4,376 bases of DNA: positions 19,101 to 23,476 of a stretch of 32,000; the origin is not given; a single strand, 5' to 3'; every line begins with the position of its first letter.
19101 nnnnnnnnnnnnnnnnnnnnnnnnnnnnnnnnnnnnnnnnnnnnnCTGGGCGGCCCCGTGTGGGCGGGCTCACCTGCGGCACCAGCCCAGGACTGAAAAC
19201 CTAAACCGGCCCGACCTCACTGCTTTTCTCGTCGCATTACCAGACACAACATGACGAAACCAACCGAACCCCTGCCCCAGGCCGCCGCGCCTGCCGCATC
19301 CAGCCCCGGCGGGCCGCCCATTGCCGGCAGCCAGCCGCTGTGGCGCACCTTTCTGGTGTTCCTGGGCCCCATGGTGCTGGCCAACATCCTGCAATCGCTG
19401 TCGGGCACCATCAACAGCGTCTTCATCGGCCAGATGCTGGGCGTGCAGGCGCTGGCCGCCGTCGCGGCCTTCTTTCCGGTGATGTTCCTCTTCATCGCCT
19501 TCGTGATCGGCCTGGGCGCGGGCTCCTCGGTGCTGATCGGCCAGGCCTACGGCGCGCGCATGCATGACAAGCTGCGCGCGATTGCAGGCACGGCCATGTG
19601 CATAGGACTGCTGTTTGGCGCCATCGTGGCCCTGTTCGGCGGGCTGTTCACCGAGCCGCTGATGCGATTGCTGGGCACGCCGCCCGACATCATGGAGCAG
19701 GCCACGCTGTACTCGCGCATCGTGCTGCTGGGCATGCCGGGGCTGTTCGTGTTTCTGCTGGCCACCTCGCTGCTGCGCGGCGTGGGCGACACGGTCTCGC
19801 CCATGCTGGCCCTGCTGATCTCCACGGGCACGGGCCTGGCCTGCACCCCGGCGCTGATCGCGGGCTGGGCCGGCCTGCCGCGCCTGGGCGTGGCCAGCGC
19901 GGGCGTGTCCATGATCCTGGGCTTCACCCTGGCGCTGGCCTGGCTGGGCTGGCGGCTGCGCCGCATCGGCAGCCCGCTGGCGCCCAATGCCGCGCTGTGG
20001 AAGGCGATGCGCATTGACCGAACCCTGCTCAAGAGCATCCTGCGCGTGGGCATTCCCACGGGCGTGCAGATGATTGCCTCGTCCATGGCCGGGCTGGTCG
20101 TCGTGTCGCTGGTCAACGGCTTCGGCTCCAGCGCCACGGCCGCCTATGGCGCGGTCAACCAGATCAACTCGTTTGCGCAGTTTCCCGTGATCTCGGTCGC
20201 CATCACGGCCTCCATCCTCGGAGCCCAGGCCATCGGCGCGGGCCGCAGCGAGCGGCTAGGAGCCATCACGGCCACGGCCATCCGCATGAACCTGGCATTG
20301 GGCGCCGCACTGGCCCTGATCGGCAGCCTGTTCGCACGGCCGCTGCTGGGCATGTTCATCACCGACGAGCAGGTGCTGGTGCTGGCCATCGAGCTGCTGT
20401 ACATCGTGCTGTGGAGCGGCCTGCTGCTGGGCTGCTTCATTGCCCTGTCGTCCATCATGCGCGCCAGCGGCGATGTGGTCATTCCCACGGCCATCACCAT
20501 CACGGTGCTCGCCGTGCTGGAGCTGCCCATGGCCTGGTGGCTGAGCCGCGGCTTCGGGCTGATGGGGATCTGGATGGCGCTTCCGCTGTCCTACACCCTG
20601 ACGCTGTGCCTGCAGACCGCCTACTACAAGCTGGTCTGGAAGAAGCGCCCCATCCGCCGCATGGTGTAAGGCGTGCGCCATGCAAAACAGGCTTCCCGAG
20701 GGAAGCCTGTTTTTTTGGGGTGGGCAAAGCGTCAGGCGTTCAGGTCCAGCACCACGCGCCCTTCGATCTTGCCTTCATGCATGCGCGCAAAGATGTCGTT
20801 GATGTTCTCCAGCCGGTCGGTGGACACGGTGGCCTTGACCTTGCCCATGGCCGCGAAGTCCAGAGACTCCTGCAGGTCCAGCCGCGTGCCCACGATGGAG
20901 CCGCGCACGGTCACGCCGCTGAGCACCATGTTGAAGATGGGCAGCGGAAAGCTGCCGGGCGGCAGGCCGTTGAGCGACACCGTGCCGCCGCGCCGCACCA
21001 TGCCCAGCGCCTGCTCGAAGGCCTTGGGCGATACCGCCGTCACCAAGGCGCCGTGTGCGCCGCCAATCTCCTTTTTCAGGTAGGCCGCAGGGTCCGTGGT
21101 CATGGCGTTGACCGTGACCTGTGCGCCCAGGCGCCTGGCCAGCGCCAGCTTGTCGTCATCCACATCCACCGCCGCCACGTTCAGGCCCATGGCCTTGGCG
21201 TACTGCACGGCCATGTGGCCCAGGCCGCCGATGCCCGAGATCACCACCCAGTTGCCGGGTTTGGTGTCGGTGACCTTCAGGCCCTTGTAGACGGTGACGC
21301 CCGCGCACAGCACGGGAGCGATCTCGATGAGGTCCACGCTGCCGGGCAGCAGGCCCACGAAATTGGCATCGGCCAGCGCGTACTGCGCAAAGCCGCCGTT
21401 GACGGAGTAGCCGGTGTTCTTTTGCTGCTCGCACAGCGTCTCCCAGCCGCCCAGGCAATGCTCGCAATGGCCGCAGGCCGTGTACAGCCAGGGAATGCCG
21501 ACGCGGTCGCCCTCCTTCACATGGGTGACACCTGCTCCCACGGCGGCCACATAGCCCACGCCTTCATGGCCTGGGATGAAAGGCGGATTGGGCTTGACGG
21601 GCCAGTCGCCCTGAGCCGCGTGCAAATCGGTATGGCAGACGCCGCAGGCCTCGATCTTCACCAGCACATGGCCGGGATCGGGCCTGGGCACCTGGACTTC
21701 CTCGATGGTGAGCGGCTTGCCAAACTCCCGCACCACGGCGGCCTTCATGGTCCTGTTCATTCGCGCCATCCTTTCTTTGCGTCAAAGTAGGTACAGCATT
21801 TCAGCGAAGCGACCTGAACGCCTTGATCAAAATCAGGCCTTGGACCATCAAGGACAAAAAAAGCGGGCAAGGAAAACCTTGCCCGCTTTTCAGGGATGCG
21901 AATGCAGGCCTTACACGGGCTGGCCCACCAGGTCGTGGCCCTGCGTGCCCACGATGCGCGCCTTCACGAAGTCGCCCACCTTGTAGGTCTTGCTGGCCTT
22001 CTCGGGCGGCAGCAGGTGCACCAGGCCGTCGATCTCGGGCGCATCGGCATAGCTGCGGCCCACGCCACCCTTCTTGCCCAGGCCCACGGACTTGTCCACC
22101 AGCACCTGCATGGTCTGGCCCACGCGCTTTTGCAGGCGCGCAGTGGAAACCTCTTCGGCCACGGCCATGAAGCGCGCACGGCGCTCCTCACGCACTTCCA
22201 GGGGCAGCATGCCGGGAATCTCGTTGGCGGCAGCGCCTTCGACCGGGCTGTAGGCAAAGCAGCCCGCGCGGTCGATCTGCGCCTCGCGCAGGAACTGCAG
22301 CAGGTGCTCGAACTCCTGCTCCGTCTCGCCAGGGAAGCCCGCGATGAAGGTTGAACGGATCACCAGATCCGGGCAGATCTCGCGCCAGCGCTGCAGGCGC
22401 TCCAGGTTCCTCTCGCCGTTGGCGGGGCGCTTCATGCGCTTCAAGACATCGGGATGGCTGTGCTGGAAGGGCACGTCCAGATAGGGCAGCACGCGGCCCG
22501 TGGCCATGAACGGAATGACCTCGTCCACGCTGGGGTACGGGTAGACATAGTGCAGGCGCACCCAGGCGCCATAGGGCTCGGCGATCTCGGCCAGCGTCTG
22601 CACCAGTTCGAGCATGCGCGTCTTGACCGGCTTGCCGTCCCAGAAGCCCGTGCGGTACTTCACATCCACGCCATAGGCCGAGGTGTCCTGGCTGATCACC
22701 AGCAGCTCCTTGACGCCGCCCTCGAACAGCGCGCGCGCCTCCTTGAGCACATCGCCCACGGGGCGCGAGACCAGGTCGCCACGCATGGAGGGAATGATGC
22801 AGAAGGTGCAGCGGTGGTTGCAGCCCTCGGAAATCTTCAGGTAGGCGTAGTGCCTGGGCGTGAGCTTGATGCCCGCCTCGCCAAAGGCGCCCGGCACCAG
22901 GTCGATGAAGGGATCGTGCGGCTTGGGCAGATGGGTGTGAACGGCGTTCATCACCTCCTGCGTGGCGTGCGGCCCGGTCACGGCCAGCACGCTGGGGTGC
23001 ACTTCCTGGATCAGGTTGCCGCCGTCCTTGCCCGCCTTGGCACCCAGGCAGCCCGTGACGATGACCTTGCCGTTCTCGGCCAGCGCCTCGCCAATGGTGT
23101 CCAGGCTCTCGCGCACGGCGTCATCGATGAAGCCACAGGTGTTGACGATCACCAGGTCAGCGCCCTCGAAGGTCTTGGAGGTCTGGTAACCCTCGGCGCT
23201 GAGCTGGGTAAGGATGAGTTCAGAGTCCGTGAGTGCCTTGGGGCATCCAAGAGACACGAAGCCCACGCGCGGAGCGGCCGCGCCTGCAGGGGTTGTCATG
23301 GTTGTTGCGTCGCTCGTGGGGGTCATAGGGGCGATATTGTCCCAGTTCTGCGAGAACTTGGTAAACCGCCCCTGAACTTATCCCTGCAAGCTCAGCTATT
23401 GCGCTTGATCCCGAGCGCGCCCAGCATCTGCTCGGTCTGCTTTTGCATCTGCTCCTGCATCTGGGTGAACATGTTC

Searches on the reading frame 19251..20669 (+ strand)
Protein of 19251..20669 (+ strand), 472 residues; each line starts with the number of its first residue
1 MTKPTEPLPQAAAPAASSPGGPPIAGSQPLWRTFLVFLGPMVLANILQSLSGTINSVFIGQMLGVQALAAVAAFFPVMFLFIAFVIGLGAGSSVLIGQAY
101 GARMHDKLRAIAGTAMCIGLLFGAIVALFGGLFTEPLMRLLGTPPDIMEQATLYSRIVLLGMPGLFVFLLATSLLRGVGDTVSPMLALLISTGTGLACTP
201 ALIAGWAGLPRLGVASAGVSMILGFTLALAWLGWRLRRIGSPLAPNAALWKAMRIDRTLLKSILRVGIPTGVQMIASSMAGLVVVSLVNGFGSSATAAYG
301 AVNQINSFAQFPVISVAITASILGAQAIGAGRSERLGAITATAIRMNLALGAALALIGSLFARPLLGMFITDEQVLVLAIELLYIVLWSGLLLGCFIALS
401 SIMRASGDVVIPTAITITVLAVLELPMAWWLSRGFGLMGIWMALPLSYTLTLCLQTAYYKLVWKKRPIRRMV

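Call 87: search_protein_families(library=pfam, proteins=[window:19251-20669:+], max_evalue=0.00001)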
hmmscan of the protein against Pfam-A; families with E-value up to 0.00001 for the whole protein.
window:19251-20669:+ (472 aa): 1 family
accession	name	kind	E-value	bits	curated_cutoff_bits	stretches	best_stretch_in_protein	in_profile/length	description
PF01554.23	MatE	-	2.3e-61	206.6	24.9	2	40-196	1-156/161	MatE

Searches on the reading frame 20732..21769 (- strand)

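Call 87: search_protein_families(library=pfam, proteins=[window:20732-21769:-], max_evalue=0.00001)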
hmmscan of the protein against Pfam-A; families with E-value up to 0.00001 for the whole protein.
window:20732-21769:- (345 aa): 2 families
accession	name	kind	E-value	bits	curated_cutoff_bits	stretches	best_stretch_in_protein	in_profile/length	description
PF08240.17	ADH_N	-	1.1e-30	106.4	23.5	1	32-142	2-103/104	Alcohol dehydrogenase GroES-like domain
PF00107.32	ADH_zinc_N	-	5.2e-30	104.5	31.8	1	182-306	1-127/129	Zinc-binding dehydrogenase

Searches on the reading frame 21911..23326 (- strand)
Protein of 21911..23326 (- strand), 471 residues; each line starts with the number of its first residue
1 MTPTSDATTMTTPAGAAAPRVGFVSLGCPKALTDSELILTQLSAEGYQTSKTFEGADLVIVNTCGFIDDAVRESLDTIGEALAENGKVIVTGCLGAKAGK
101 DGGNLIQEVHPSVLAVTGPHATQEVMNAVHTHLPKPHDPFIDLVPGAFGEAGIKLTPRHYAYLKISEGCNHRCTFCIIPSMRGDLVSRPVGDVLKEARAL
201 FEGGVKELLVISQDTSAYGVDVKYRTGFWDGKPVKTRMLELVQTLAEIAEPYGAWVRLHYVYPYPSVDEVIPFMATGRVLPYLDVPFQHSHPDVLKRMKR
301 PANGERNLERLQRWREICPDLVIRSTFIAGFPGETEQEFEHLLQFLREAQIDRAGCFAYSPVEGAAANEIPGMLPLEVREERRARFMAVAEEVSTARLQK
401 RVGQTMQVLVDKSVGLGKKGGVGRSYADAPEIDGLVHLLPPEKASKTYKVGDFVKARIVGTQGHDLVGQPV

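Call 88: search_protein_families(library=pfam, proteins=[window:21911-23326:-], max_evalue=0.00001)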
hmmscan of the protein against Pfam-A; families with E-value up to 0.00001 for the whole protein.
window:21911-23326:- (471 aa): 3 families
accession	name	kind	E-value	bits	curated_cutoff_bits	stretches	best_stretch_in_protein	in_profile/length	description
PF04055.27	Radical_SAM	-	3.5e-24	86.3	29.5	1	164-346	2-166/166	Radical SAM superfamily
PF00919.26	UPF0004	-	5.4e-19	68.5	27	1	20-101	1-85/98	Uncharacterized protein family UPF0004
PF18693.7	TRAM_2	-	2.4e-17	63.3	27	1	402-471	1-63/63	TRAM domain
